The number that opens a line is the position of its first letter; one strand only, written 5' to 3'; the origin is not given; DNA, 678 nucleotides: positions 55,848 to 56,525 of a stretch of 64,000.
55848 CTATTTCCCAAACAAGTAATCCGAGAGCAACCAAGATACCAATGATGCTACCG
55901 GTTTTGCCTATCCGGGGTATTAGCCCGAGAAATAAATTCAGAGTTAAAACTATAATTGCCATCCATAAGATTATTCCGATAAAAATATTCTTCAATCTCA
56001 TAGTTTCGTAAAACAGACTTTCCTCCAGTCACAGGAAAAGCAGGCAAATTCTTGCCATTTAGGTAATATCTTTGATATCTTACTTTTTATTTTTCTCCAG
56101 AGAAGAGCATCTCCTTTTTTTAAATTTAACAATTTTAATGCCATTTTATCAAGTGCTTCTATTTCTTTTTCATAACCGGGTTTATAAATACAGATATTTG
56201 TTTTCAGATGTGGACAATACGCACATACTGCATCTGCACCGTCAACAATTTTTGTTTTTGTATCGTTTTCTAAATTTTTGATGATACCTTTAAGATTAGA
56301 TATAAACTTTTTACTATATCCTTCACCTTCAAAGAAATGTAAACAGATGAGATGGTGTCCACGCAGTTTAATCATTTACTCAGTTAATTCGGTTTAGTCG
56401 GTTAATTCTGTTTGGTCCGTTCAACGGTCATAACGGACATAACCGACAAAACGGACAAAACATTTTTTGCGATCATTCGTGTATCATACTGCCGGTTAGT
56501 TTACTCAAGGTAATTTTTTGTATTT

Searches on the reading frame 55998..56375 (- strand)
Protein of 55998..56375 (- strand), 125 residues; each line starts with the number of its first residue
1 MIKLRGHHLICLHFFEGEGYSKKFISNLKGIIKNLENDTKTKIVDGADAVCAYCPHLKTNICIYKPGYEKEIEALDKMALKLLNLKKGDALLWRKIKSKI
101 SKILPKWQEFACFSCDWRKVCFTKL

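Call 8: search_protein_families(library=pfam, proteins=[window:55998-56375:-], max_evalue=0.001)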
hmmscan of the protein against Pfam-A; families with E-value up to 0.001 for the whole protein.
window:55998-56375:- (125 aa): 1 family
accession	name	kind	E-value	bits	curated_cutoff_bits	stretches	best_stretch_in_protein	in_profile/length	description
PF06935.16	DUF1284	-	5.9e-23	81.6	25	1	19-121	1-102/102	Protein of unknown function (DUF1284)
